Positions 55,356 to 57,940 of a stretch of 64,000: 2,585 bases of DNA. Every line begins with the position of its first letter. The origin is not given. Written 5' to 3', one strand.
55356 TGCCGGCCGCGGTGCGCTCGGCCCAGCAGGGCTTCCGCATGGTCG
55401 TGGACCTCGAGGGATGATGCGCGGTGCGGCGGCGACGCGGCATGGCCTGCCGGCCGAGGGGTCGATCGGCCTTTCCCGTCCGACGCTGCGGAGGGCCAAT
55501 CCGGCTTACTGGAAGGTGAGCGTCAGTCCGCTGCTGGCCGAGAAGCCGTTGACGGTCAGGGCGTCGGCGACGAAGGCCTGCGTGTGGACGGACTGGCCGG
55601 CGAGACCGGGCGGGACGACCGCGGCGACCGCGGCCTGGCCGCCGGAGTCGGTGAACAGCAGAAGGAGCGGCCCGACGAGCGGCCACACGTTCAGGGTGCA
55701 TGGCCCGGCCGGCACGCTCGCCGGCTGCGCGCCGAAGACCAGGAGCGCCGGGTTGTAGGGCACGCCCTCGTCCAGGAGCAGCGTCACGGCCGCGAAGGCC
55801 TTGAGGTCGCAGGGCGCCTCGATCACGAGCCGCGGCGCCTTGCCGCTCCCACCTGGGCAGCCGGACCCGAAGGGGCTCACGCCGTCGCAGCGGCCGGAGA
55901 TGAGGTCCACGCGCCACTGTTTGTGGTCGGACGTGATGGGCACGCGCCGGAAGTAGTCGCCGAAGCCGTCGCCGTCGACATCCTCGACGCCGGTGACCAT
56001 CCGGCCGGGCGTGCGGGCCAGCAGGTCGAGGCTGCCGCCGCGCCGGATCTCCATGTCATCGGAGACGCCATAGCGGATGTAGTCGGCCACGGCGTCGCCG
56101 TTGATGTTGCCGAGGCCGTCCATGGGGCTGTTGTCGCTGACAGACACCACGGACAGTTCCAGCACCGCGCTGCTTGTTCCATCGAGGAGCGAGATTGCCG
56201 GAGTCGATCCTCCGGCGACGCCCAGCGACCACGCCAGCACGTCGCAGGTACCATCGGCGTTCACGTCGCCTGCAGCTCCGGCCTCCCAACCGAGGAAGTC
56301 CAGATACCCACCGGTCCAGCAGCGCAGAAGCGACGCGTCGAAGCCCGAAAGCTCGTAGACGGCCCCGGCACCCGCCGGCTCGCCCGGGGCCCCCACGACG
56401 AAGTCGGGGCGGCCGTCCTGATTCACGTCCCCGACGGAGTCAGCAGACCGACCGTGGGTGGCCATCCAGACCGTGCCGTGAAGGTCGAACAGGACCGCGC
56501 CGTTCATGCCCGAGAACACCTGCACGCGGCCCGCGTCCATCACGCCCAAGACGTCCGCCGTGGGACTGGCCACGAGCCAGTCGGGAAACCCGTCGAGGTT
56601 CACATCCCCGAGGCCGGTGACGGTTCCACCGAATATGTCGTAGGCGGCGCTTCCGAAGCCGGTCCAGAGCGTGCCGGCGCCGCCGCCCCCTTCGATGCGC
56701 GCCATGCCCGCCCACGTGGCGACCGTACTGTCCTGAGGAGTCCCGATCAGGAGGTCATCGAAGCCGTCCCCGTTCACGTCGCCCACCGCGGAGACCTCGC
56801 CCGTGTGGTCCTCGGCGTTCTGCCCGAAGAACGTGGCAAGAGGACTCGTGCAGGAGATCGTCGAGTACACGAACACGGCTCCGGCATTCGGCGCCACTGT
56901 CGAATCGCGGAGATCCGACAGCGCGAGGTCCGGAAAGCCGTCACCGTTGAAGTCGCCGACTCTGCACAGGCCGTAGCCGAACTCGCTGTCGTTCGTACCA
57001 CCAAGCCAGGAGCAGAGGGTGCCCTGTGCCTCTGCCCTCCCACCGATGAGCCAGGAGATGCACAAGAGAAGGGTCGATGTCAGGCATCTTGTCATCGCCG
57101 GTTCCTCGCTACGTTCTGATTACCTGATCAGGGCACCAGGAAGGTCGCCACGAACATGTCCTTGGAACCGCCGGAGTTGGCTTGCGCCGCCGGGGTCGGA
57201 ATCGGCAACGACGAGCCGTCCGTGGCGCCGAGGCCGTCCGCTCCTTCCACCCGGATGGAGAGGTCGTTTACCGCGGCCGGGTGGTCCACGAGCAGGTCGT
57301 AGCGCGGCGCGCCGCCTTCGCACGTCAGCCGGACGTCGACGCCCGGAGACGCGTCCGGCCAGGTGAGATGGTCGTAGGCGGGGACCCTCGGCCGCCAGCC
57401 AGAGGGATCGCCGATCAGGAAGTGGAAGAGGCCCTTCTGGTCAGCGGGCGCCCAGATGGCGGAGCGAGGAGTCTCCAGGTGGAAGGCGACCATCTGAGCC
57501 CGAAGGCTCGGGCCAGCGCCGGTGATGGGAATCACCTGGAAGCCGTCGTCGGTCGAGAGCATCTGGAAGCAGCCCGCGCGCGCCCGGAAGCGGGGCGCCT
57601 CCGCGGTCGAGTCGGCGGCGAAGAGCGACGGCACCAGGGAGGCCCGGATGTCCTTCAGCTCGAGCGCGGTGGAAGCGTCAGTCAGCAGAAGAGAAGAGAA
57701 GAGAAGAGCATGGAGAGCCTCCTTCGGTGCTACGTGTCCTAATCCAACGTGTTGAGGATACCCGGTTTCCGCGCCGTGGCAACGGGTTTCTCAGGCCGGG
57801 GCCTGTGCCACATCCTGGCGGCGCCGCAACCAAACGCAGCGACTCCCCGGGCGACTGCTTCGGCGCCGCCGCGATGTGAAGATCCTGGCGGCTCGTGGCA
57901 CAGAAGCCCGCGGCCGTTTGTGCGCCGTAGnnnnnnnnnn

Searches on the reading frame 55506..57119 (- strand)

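Call 57: search_protein_families(library=pfam, proteins=[window:55506-57119:-], max_evalue=0.00001)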
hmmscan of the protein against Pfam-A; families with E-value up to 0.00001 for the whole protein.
window:55506-57119:- (537 aa): 2 families
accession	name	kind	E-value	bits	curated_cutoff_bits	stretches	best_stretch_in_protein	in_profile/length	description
PF01839.29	FG-GAP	-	2.2e-25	88.5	22.1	2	227-255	5-35/37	FG-GAP repeat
PF13517.12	FG-GAP_3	-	5.7e-10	40.1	26.9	0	231-295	1-60/61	FG-GAP-like repeat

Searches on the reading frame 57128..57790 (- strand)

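Call 65: search_protein_families(library=pfam, proteins=[window:57128-57790:-], max_evalue=0.00001)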
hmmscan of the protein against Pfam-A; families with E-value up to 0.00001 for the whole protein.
window:57128-57790:- (220 aa): 1 family
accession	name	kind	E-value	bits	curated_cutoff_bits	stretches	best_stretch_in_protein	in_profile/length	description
PF25778.1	DUF7948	-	8.9e-11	42.7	27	1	106-202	68-165/214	Domain of unknown function (DUF7948)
